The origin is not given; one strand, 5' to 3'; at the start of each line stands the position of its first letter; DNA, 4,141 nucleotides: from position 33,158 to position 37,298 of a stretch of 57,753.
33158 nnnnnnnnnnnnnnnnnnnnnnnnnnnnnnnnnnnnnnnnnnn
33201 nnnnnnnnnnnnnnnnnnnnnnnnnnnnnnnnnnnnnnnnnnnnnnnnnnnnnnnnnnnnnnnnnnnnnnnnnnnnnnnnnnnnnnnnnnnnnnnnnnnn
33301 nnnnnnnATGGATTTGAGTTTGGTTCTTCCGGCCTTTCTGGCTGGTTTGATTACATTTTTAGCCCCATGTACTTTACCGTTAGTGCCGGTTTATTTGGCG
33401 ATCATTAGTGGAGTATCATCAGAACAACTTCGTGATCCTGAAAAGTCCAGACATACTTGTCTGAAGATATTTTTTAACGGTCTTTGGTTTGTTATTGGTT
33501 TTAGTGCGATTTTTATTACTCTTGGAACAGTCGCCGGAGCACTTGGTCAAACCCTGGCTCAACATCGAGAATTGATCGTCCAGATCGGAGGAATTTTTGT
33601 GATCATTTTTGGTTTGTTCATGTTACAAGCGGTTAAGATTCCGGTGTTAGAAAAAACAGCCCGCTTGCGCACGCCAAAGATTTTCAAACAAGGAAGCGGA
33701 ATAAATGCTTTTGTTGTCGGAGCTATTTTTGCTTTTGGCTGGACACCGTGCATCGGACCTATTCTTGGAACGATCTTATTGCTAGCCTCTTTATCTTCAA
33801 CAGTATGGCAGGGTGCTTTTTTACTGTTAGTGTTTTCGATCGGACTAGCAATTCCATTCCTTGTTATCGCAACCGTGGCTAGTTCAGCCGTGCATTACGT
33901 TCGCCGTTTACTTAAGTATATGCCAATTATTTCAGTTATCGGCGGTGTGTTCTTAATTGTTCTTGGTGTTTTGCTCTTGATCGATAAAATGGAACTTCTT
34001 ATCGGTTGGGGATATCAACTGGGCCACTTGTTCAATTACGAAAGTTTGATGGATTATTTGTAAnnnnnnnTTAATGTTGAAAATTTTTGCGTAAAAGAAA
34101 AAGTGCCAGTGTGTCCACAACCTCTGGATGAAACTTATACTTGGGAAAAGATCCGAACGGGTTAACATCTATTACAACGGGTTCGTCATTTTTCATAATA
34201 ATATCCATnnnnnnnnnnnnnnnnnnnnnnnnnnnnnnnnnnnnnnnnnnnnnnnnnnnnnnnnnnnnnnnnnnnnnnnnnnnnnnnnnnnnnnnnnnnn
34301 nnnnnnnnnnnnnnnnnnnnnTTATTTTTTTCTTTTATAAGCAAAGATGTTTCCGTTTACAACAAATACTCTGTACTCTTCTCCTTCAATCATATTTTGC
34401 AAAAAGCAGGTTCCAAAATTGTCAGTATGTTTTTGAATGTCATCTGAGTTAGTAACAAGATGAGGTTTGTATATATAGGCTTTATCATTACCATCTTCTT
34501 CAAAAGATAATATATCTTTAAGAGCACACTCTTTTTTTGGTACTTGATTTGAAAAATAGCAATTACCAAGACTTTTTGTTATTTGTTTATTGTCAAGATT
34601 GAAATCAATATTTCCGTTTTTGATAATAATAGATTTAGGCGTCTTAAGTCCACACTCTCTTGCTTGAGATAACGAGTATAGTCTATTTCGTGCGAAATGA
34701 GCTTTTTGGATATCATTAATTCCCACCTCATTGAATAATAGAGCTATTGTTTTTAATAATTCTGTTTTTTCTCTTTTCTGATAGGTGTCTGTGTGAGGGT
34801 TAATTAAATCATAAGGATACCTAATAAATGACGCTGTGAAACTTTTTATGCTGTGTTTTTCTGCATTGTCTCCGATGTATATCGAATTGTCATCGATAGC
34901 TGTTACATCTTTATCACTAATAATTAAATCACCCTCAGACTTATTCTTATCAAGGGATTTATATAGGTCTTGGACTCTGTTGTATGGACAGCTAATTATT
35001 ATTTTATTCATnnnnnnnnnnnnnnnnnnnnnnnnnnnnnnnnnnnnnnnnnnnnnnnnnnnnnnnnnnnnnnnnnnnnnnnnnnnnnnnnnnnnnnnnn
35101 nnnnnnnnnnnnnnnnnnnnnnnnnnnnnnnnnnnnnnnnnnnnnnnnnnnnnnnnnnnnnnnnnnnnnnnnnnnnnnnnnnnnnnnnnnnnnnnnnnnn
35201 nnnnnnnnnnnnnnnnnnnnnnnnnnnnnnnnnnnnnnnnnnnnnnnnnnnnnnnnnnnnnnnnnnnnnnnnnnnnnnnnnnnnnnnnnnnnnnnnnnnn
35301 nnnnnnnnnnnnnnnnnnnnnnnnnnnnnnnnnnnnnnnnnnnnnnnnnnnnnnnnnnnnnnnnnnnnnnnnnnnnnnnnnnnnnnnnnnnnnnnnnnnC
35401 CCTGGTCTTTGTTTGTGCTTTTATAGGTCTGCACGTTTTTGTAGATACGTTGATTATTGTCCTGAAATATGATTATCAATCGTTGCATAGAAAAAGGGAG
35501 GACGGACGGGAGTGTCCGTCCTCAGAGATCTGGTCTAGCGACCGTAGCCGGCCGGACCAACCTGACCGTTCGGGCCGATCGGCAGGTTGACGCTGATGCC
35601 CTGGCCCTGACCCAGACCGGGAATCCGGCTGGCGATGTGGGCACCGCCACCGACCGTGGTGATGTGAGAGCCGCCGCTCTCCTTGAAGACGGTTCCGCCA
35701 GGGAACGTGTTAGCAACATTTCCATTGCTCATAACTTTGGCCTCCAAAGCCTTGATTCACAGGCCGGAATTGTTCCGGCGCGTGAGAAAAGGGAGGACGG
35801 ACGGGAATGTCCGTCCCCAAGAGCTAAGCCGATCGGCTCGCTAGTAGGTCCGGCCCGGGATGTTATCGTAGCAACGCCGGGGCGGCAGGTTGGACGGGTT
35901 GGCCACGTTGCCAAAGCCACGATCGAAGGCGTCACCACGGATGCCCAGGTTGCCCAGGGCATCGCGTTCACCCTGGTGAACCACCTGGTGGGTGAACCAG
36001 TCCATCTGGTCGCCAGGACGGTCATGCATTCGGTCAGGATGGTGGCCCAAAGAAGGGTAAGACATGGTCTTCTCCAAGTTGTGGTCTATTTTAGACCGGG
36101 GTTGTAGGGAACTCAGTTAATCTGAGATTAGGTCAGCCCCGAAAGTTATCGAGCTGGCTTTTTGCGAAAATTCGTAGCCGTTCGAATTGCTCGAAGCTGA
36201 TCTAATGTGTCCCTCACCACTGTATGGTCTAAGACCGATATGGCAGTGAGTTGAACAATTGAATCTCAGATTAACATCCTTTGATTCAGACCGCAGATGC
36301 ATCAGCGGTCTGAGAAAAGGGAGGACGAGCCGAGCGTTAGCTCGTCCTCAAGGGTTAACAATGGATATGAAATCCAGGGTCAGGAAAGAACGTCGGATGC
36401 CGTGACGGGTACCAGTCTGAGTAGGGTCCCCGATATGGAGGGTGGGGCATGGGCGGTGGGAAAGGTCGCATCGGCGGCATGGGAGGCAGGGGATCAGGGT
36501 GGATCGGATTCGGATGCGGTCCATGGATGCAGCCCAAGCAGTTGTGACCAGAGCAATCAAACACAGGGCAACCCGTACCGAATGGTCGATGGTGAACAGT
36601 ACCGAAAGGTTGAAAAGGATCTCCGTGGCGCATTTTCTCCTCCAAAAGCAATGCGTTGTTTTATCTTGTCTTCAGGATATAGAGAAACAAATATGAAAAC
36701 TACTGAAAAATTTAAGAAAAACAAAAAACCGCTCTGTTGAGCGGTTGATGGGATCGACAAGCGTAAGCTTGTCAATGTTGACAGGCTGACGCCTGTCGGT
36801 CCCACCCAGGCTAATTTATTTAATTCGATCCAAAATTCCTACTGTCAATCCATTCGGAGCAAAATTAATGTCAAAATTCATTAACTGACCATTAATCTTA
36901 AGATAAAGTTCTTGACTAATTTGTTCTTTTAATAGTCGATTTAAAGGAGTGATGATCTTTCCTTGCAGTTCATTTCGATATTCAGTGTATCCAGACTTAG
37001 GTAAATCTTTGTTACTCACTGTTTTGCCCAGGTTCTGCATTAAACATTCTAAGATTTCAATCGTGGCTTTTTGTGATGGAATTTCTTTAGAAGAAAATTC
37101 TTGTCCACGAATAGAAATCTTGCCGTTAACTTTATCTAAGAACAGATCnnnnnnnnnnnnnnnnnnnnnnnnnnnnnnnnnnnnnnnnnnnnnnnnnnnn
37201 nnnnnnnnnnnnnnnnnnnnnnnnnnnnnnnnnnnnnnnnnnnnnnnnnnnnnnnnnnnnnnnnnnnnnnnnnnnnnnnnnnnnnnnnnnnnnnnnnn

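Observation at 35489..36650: Three individually promoted and terminated GC-rich mini-genes encoding Gly-, His- and Pro/Cys/His-rich proteins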

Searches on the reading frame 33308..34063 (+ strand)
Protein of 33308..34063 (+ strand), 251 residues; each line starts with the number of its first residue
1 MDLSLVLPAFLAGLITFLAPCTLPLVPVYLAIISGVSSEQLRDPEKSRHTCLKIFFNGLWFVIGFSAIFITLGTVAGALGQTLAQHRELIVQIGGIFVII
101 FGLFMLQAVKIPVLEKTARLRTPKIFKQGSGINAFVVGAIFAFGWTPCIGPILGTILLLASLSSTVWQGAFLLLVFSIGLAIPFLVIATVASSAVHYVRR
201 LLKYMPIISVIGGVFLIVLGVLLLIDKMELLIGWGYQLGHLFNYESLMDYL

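Call 10: search_protein_families(library=pfam, proteins=[window:33308-34063:+], max_evalue=0.1)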
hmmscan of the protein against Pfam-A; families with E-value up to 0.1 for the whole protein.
window:33308-34063:+ (251 aa): 3 families
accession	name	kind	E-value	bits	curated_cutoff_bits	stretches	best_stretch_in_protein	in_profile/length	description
PF02683.22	DsbD_TM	-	1.3e-19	70.8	27.1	1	6-224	4-215/219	Cytochrome C biogenesis protein transmembrane domain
PF13386.12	DsbD_2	-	1.1e-12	48.7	24.9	1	9-214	2-198/199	Cytochrome C biogenesis protein transmembrane region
PF12698.13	ABC2_membrane_3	-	0.0065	16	31.6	1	9-107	210-288/347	ABC-2 family transporter protein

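Call 11: search_protein_families(library=ncbifam, proteins=[window:33308-34063:+], max_evalue=0.1)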
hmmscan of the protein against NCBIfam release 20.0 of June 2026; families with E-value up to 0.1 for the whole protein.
window:33308-34063:+ (251 aa): 4 families
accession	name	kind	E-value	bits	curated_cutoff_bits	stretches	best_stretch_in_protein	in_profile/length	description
NF001419.0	PRK00293.1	subfamily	5.3e-15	55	330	1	7-225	173-383/574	protein-disulfide reductase DsbD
NF040495.1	tranport_ArsG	equivalog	3.3e-14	52.8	200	1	6-224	7-221/225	aromatic aminobenezylarsenical efflux permease ArsG family transporter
NF045694.1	seleno_TsoB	exception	1.1e-10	40.3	805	1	6-217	185-384/572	rhodanese/DsbD fusion-like selenoprotein TsoB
NF007454.0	PRK10019.1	subfamily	0.022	14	195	1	142-203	190-249/283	nickel/cobalt efflux transporter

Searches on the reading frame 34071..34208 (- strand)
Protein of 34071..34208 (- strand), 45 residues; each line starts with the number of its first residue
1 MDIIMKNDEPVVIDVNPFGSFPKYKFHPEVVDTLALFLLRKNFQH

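Call 10: search_protein_families(library=pfam, proteins=[window:34071-34208:-], max_evalue=0.1)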
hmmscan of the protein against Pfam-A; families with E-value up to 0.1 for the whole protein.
window:34071-34208:- (45 aa): 1 family
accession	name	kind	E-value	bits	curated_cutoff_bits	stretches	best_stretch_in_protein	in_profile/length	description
PF02655.19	ATP-grasp_3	-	0.076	13.5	23.2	1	2-17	140-155/160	ATP-grasp domain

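Call 11: search_protein_families(library=ncbifam, proteins=[window:34071-34208:-], max_evalue=0.1)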
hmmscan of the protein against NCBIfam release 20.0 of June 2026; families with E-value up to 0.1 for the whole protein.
window:34071-34208:- (45 aa): 0 families

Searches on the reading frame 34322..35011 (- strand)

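Call 10: search_protein_families(library=pfam, proteins=[window:34322-35011:-], max_evalue=0.1)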
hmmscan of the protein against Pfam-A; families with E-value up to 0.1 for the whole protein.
window:34322-35011:- (229 aa): 0 families

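Call 11: search_protein_families(library=ncbifam, proteins=[window:34322-35011:-], max_evalue=0.1)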
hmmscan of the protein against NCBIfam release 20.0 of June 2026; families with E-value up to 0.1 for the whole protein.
window:34322-35011:- (229 aa): 4 families
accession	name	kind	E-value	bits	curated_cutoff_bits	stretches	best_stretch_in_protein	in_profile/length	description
TIGR04192.1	GRASP_w_spasm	equivalog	9.3e-08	31.7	230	1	74-224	92-225/318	grasp-with-spasm system ATP-grasp peptide maturase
TIGR04185.1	ATPgraspMvdC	equivalog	0.00073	18.7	425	1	74-224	88-224/318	MvdC family ATP-grasp ribosomal peptide maturase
NF053651.1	BclredAbxCDein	equivalog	0.018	14.8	340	1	122-163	72-113/202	monothiol bacilliredoxin AbxC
TIGR04187.1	GRASP_SAV_5884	subfamily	0.078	12.2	350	0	77-133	90-147/312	ATP-grasp ribosomal peptide maturase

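Call 67: search_protein_families(library=phrogs, proteins=[window:34322-35011:-], max_evalue=0.01)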
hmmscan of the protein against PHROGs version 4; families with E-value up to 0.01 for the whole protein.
window:34322-35011:- (229 aa): 0 families

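Call 68: search_protein_families(library=padloc, proteins=[window:34322-35011:-], max_evalue=0.01)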
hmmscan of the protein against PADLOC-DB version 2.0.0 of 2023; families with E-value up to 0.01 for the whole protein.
window:34322-35011:- (229 aa): 0 families

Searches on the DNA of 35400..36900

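Call 26: search_rna_families(source=window, start=35400, end=36900, threshold=evalue, max_evalue=5)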
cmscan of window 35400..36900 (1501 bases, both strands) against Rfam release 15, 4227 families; matches with E-value up to 5: 8.
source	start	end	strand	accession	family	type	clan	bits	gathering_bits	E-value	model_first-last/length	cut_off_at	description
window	36747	36806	-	RF03345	MIR3444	Gene; miRNA;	-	20.2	80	0.5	20-85/104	no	MIR3444 microRNA precursor family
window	35761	35821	-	RF01665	P13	Gene; sRNA;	-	19.5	70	4.2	1-76/76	no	Pseudomonas sRNA P13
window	36720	36818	-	RF00106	RNAI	Gene; antisense;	-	18.8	47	1.3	1-102/102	no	RNAI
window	36747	36806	+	RF04128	MIR8562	Gene; miRNA;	-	18.2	211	1.6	1-242/242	no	MIR8562 microRNA precursor family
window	36130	36205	+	RF03368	mir-1822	Gene; miRNA;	-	17.8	73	1.8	1-61/61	no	mir-1822 microRNA precursor family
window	35498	35573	+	RF01530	CC3664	Gene; sRNA;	-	17.7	60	3.7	1-136/136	no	Caulobacter sRNA CC3664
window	35967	36006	+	RF02803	PyrR205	Gene; snRNA; snoRNA; HACA-box;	-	15.8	35.6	2.7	1-61/61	no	Pyrobaculum sRNA 205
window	36666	36746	-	RF00114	S15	Cis-reg; leader;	CL00121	15.5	39.5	1.2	7-83/117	no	Ribosomal S15 leader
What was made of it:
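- On Any Rfam family (riboswitch, leader or sRNA) for the C-B intergenic RNA: At E<=5 the only match overlapping the leader is a plus-strand mir-1822 chance hit at 17.8 bits against a 73-bit threshold (call 26).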

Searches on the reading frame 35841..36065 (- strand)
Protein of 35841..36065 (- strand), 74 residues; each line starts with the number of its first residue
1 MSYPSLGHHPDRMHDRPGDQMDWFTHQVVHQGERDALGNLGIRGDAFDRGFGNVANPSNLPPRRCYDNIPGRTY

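Call 10: search_protein_families(library=pfam, proteins=[window:35841-36065:-], max_evalue=0.1)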
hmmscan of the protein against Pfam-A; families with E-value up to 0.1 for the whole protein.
window:35841-36065:- (74 aa): 0 families

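Call 11: search_protein_families(library=ncbifam, proteins=[window:35841-36065:-], max_evalue=0.1)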
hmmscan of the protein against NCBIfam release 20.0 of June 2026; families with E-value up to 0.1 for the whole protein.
window:35841-36065:- (74 aa): 0 families

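Call 12: find_homologous_proteins(query=window:35841-36065:-, max_evalue=0.01)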
Query window:35841-36065:- (74 aa): 2 proteins with E <= 0.01 among 2 candidates.
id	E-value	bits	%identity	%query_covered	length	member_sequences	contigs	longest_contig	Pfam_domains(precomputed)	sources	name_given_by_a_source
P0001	4.4e-31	125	100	73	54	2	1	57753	-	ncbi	ncbi:MAG: hypothetical protein ABIH67_00940 [Candidatus Uhrbacteria bacterium]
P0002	2.3e-28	116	83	86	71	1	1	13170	-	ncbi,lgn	-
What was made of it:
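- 35841..36077 (-): Gene B (74 aa, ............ N-terminus) with SD TTGGAG. The public annotation starts 20 codons too late. Annotated as 54 aa (call 12).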

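Call 15: find_encoding_contigs(protein=P0002, flank=10000)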
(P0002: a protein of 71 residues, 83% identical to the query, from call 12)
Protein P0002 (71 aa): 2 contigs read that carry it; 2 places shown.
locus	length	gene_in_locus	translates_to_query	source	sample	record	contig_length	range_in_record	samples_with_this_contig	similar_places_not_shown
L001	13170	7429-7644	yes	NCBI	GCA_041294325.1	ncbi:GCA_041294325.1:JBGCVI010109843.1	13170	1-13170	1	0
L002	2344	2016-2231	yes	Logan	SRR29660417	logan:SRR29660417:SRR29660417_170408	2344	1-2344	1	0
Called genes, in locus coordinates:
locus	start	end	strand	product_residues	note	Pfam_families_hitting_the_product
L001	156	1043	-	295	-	PF13408:Zn_ribbon_recom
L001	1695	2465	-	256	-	-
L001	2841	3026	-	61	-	-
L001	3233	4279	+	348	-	PF13228:DUF4037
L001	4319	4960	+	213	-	-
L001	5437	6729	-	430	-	-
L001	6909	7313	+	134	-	-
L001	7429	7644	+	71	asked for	-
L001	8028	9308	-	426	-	-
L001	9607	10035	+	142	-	-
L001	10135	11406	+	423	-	PF04055:Radical_SAM (faint), PF01136:Peptidase_U32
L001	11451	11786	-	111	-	-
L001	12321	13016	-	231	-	-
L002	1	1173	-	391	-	?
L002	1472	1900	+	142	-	-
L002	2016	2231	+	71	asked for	-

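Call 67: search_protein_families(library=phrogs, proteins=[window:35841-36065:-], max_evalue=0.01)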
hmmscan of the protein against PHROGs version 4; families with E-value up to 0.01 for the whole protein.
window:35841-36065:- (74 aa): 0 families

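Call 68: search_protein_families(library=padloc, proteins=[window:35841-36065:-], max_evalue=0.01)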
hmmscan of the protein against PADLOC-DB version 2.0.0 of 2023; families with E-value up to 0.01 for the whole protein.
window:35841-36065:- (74 aa): 0 families

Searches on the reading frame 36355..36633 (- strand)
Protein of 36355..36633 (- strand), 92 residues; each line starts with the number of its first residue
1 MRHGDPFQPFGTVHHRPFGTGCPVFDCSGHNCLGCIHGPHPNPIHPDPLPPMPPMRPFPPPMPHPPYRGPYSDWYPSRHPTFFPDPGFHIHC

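Call 10: search_protein_families(library=pfam, proteins=[window:36355-36633:-], max_evalue=0.1)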
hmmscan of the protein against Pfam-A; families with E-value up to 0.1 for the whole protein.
window:36355-36633:- (92 aa): 0 families

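Call 11: search_protein_families(library=ncbifam, proteins=[window:36355-36633:-], max_evalue=0.1)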
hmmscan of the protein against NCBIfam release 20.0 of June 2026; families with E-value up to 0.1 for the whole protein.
window:36355-36633:- (92 aa): 0 families

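Call 18: find_homologous_proteins(query=window:36355-36633:-, max_evalue=0.01)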
Query window:36355-36633:-: no candidate shares three 5-residue words with the query. No homologue found.
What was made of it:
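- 36355..36643 (-): Gene C (92 aa, Cys/His/Pro-rich) with SD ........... No self-hit in the protein collection, so apparently unannotated. No self-hit in the protein collection (call 18).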

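Call 67: search_protein_families(library=phrogs, proteins=[window:36355-36633:-], max_evalue=0.01)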
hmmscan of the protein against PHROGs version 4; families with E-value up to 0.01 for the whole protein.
window:36355-36633:- (92 aa): 0 families

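Call 68: search_protein_families(library=padloc, proteins=[window:36355-36633:-], max_evalue=0.01)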
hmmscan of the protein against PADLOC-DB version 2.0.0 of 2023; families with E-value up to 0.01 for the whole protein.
window:36355-36633:- (92 aa): 0 families

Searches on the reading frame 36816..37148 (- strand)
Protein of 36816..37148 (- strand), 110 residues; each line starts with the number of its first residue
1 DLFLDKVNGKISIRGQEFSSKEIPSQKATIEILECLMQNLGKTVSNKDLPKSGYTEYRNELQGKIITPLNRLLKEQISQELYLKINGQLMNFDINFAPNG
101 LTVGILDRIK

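Call 92: search_solved_structures(query=A9, max_evalue=10)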
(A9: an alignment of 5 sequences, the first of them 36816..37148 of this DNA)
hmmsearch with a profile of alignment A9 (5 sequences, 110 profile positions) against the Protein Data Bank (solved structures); distinct sequences matched with E-value up to 10: 5.
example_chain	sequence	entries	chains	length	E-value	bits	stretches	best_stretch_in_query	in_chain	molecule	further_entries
2l50_A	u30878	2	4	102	0.5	13.7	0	43-79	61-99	Protein S100-A16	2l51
3nxa_A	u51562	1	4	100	0.56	13.6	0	26-89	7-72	Protein S100-A16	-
8smq_A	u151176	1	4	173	0.65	13.3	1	11-100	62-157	hypothetical protein CD630_25440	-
1kgs_A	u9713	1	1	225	0.69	13.3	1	19-85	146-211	DNA BINDING RESPONSE REGULATOR D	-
2jr2_A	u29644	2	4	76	1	12.7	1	55-108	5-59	UPF0352 protein CPS_2611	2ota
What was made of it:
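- On OmpR/PhoB-type winged-helix DNA-binding domain (C-terminus of the 620-aa protein): The PDB search gave only 1kgs_A, a response regulator, at E=0.69 (call 92).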
